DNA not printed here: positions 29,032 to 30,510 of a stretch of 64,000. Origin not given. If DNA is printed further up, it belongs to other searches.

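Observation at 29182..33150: Giant polytopic protein with VirB6/TrbL-like N-domain and a long extracytoplasmic modular C-terminal region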

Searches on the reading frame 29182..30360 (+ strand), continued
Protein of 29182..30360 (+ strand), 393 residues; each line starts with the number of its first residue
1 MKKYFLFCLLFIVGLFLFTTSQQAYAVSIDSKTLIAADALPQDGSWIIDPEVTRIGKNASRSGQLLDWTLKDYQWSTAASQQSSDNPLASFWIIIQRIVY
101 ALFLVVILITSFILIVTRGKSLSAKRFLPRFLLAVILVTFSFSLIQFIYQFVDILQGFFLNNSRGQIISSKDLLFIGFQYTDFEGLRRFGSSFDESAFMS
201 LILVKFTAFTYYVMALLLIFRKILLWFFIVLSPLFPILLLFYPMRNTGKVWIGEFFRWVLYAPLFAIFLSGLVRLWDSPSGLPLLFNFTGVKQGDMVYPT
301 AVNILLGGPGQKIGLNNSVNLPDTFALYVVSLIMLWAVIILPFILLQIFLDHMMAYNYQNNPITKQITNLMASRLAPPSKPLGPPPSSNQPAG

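Call 88: fold_search(model_id=the predicted structure, library=pdb)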
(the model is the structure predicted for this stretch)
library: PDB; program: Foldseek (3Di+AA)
matches with E <= 10: 33; with E <= 0.001: 0
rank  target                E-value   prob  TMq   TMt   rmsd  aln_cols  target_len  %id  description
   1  8rt9_F                4.0e-01  0.85  0.36  0.48   9.7       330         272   16  Stalk complex full-length structure (TrwJ/VirB5-TrwI/VirB6) from the fully-assembled R388 type IV secretion system det (released 2024-06-19)
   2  7o3v_J                1.2e+00  0.35  0.30  0.42  10.8       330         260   14  Stalk complex structure (TrwJ/VirB5-TrwI/VirB6) from the fully-assembled R388 type IV secretion system determined by c (released 2022-06-22)
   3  8rtd_L                1.4e+00  0.57  0.36  0.49  10.1       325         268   15  Stalk-Arches-IMC structure from the fully-assembled R388 type IV secretion system determined by cryo-EM. (released 2024-06-19)
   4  9ogk_A                2.9e+00  0.03  0.10  0.07  21.7       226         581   17  Refinement of PDB-3J5R against EMD-8117 using EMAN2 (released 2025-06-04)
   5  7zjg_A                4.1e+00  0.04  0.15  0.11  25.4       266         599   19  Probenecid (released 2023-01-18)
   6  8rtd_H                4.3e+00  0.28  0.24  0.39   6.1       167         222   18  Stalk-Arches-IMC structure from the fully-assembled R388 type IV secretion system determined by cryo-EM. (released 2024-06-19)
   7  7rtv_A                4.3e+00  0.04  0.15  0.16  33.0       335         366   13  Cryo-EM structure of monomeric TTYH2 (released 2021-09-22)
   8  8jkm_A                4.5e+00  0.04  0.13  0.09  19.7       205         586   14  RN-1747 bound state of mTRPV4 (released 2023-12-13)
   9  6rw8_A                4.5e+00  0.01  0.11  0.03  56.5       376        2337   14  Cryo-EM structure of Xenorhabdus nematophila XptA1 (released 2019-10-23)
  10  6mhx_A                5.0e+00  0.04  0.13  0.10  20.1       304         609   13  Structure of human TRPV3 in the presence of 2-APB in C2 symmetry (2) (released 2018-10-03)
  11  8ju5_B                5.0e+00  0.03  0.11  0.08  17.9       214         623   19  Structure of human TRPV4 with antagonist A1 (released 2024-05-08)
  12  7phl_A                6.4e+00  0.03  0.13  0.13  21.2       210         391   12  Human voltage-gated potassium channel Kv3.1 (with EDTA) (released 2022-03-02)
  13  7ej1_B                6.4e+00  0.03  0.12  0.13  26.0       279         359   12  human voltage-gated potassium channel KV1.3 (released 2021-06-09)
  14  5jhf_F                6.4e+00  0.02  0.13  0.13  41.7       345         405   10  Crystal structure of Atg13(17BR)-Atg13(17LR)-Atg17-Atg29-Atg31 complex (released 2016-08-03)
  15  4o9y_G                6.4e+00  0.01  0.11  0.03  59.2       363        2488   12  Crystal Structure of TcdA1 (released 2014-02-26)
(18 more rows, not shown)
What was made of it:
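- On TrbL/VirB6: The Foldseek top three hits are TrwI chains, but with E>=0.4 (call 88).
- The Foldseek top three hits are all TrwI, best probability 0.85 (call 88).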

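Call 90: search_protein_families(library=pfam, proteins=[P0122, P0201, P0213, P0202, P0206, P0146, P0148, P0184, P0121, P0142], max_evalue=0.01)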
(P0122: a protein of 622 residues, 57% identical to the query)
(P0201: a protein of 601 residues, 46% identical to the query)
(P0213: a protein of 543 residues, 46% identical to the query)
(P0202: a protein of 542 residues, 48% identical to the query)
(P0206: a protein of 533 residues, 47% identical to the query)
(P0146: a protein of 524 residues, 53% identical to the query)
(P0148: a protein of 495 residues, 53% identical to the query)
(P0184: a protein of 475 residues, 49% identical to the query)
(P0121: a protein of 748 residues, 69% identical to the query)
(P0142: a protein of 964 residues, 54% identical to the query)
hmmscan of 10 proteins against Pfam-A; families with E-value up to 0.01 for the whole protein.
P0122 (622 aa): 0 families

P0201 (601 aa): 0 families

P0213 (543 aa): 0 families

P0202 (542 aa): 0 families

P0206 (533 aa): 1 family
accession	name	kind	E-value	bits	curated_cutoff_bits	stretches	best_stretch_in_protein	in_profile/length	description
PF04610.19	TrbL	-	0.00073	19.8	25.9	1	115-282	7-178/215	TrbL/VirB6 plasmid conjugal transfer protein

P0146 (524 aa): 0 families

P0148 (495 aa): 1 family
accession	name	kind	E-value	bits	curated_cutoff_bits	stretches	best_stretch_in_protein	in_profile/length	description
PF04610.19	TrbL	-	1e-05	25.8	25.9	1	104-279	8-185/215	TrbL/VirB6 plasmid conjugal transfer protein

P0184 (475 aa): 1 family
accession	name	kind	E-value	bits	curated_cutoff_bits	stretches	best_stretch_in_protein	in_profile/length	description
PF04610.19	TrbL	-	0.00013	22.3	25.9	1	125-290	7-178/215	TrbL/VirB6 plasmid conjugal transfer protein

P0121 (748 aa): 2 families
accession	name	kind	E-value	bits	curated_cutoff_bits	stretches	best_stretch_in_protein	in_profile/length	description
PF07705.17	CARDB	-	7.6e-06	26.5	22.7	1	132-164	68-100/101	CARDB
PF04610.19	TrbL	-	0.00011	22.5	25.9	1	285-449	5-176/215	TrbL/VirB6 plasmid conjugal transfer protein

P0142 (964 aa): 2 families
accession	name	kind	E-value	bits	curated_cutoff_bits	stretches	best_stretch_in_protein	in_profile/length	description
PF00963.24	Cohesin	-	0.00013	22.6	24.1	1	61-155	11-108/139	Cohesin domain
PF04610.19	TrbL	-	0.00018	21.8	25.9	1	273-445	7-184/215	TrbL/VirB6 plasmid conjugal transfer protein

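Call 98: find_encoding_contigs(protein=P0241, flank=10000, max_places=1)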
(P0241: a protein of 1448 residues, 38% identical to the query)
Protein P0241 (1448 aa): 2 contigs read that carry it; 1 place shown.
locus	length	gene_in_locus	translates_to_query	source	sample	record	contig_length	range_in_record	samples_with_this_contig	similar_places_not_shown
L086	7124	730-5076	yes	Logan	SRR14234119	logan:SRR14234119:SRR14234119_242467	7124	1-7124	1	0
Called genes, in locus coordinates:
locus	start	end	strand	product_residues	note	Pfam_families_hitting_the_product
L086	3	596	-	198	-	?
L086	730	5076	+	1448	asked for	-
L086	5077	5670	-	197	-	-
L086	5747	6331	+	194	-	PF00717:Peptidase_S24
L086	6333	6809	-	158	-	-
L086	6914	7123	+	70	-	?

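Call 99: find_encoding_contigs(protein=P0235, flank=10000, max_places=1)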
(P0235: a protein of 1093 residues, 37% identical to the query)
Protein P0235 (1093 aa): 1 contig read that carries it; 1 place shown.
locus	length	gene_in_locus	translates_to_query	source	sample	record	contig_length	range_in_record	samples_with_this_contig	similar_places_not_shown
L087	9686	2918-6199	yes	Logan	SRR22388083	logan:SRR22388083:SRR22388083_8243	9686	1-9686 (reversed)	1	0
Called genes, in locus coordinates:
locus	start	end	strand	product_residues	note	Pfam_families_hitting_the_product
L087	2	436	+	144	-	?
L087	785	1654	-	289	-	PF13102:Phage_int_SAM_5 (weak), PF02899:Phage_int_SAM_1, PF00589:Phage_integrase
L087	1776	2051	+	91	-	PF04977:DivIC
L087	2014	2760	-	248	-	PF26593:TraC-like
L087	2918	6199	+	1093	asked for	-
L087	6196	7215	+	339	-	-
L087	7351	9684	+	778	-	?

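Call 100: find_encoding_contigs(protein=P0240, flank=10000, max_places=1)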
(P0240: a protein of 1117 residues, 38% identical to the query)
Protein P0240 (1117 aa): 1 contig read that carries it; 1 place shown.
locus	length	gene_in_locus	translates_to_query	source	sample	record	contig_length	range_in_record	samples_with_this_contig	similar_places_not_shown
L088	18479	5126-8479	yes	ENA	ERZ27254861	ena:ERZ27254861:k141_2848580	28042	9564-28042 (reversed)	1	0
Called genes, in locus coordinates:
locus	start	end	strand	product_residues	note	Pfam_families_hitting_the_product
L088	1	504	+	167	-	?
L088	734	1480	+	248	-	PF03808:Glyco_tran_WecG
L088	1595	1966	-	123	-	-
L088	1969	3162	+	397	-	-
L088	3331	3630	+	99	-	PF21956:DUF6922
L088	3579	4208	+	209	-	PF08843:AbiEii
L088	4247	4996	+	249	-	-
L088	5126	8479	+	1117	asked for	PF00216:Bac_DNA_binding (faint), PF08221:HTH_9 (faint)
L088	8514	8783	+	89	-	-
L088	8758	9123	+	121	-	PF13470:PIN_3 (faint)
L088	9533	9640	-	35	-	-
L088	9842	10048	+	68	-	PF18929:DUF5678 (weak)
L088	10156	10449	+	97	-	PF13650:Asp_protease_2 (weak), PF13975:gag-asp_proteas (weak)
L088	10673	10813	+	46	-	-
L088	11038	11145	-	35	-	-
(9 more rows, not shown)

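Call 103: search_protein_families(library=ncbifam, proteins=[window:29182-30360:+], max_evalue=0.01)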
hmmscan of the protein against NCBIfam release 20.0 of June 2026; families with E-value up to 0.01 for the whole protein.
window:29182-30360:+ (393 aa): 0 families

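Call 105: find_homologous_proteins(query=L087:2014-2760:-, max_evalue=0.001)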
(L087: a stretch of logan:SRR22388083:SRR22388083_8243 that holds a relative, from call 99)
Query L087:2014-2760:- (248 aa): 942 proteins with E <= 0.001 among 1404 candidates; the best 120 are listed.
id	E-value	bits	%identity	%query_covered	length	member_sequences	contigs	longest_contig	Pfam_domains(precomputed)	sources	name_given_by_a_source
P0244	1.5e-151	520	100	100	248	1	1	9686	PF26593.2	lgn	-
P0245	9.8e-114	397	78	93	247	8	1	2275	PF26593.2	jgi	-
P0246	6.7e-113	394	73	100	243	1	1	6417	PF26593.2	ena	-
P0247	1.4e-109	383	72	100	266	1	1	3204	PF26593.2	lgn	-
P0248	2.9e-108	379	72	100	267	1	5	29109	PF26593.2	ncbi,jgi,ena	-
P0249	3.7e-108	378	75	94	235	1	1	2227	PF26593.2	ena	-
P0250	1.7e-105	370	72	100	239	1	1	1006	PF26593.2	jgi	-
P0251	1.6e-104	367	74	91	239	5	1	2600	PF26593.2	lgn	-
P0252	5.7e-103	361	71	100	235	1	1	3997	PF26593.2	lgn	-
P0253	2.5e-101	356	73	94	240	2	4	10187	PF26593.2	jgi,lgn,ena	-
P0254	1.1e-100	354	73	94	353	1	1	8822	PF26593.2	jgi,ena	-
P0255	1.4e-100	354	70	100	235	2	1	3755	PF26593.2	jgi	-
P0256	5.0e-91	322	67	92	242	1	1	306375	PF26593.2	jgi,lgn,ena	-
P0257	1.6e-89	317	66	91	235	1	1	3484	PF26593.2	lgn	-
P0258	2.2e-89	317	66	94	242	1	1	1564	PF26593.2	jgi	jgi:hypothetical protein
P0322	6.6e-75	270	57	90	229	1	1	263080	PF26593.2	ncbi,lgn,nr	ncbi:MAG: hypothetical protein Q7S03_02095 [bacterium]|nr:hypothetical protein [bacterium]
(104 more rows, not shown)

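Call 106: find_encoding_contigs(protein=P0256, flank=10000, max_places=1)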
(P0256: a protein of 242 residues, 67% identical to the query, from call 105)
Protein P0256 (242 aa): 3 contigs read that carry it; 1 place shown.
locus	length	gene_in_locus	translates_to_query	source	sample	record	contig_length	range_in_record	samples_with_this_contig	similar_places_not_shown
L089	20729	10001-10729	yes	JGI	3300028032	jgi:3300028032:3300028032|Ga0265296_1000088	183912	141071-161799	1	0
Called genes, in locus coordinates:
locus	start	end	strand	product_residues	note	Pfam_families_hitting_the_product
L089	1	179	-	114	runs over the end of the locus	PF01042:Ribonuc_L-PSP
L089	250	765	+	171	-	-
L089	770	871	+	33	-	-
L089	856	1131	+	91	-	-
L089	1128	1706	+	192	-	-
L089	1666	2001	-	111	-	PF01541:GIY-YIG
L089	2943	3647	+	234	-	-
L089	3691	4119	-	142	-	PF18895:T4SS_pilin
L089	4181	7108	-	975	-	PF02861:Clp_N, PF23569:NBD_SMAX1, PF00004:AAA, PF17871:AAA_lid_9, PF00004:AAA, PF07724:AAA_2, PF07728:AAA_5, PF10431:ClpB_D2-small, +7 more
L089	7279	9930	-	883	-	PF24225:DUF7441 (faint)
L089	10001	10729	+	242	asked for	PF26593:TraC-like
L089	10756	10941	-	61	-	PF04977:DivIC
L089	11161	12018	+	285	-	PF02899:Phage_int_SAM_1, PF00589:Phage_integrase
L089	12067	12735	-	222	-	PF00881:Nitroreductase, PF14512:TM1586_NiRdase (faint)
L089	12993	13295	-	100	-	PF05635:23S_rRNA_IVP, PF22296:bAvd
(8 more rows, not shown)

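Call 107: find_encoding_contigs(protein=P0322, flank=10000, max_places=1)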
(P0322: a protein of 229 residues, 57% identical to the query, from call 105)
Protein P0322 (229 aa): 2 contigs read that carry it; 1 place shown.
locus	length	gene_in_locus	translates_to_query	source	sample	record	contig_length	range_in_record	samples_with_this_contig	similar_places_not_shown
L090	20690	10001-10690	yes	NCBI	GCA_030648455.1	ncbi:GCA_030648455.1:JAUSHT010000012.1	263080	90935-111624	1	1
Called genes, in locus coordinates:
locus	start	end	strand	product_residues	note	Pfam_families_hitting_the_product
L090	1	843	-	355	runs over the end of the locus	PF00348:polyprenyl_synt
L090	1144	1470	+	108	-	PF18895:T4SS_pilin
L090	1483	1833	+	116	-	-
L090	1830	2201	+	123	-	-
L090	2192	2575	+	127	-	-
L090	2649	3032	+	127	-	PF18895:T4SS_pilin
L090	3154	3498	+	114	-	PF18895:T4SS_pilin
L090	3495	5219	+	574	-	-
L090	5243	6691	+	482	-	-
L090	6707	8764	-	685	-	-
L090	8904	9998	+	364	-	PF13620:CarboxypepD_reg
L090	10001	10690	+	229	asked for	PF26593:TraC-like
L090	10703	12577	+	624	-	PF03135:CagE_TrbE_VirB (faint), PF19044:P-loop_TraG, PF01935:DUF87 (weak), PF12846:AAA_10 (weak)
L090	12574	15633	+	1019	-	-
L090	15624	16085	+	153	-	PF13205:Big_5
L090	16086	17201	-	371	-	PF00712:DNA_pol3_beta, PF02767:DNA_pol3_beta_2, PF02768:DNA_pol3_beta_3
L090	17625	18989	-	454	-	PF11638:DnaA_N, PF00308:Bac_DnaA, PF01695:IstB_IS21 (weak), PF08299:Bac_DnaA_C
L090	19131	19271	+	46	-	PF00468:Ribosomal_L34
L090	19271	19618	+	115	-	PF00825:Ribonuclease_P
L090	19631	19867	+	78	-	PF01809:YidD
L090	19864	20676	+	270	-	PF02096:60KD_IMP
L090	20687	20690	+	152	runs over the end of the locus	PF13083:KH_KhpA-B, PF01424:R3H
